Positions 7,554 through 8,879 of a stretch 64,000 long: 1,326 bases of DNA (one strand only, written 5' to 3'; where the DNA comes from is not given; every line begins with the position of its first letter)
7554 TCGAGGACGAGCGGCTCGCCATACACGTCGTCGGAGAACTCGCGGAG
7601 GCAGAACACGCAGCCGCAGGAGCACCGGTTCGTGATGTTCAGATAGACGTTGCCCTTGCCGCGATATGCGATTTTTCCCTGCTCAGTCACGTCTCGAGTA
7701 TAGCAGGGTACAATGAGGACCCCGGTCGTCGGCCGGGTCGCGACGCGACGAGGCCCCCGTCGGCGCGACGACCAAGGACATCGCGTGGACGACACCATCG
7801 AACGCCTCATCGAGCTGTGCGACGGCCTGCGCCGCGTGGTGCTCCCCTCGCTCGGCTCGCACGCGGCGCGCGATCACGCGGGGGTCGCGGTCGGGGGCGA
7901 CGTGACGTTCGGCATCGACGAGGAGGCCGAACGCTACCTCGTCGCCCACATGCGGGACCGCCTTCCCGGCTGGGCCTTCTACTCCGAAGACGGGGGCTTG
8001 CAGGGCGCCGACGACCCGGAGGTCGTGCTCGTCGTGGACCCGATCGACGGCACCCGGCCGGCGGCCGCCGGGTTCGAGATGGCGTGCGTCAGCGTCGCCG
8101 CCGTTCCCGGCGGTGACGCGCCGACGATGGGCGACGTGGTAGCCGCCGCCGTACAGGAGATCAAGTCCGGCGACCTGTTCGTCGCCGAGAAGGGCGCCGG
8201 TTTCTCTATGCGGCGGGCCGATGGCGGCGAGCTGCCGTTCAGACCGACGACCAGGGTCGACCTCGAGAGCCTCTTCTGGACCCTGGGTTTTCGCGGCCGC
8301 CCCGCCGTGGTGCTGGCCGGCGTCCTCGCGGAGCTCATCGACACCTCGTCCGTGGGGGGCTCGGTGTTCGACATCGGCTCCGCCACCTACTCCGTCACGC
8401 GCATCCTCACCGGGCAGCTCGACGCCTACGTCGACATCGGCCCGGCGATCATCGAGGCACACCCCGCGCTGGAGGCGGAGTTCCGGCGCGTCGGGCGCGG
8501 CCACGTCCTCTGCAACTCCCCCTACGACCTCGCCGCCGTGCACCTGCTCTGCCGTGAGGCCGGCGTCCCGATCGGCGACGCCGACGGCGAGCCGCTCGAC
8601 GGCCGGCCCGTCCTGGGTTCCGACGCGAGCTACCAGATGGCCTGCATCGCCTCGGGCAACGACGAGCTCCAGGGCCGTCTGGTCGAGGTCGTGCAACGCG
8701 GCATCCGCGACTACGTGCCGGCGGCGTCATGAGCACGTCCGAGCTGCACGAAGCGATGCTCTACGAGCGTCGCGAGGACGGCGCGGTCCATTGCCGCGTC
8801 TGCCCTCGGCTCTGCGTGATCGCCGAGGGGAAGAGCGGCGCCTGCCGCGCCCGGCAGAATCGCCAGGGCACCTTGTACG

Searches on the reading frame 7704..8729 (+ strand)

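Call 108: search_protein_families(library=pfam, proteins=[window:7704-8729:+], max_evalue=0.00001)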
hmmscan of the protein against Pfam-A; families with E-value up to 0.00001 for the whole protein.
window:7704-8729:+ (342 aa): 1 family
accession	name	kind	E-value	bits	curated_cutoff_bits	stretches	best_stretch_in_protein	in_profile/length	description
PF00459.30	Inositol_P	-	1.3e-22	81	27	1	64-306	38-242/271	Inositol monophosphatase family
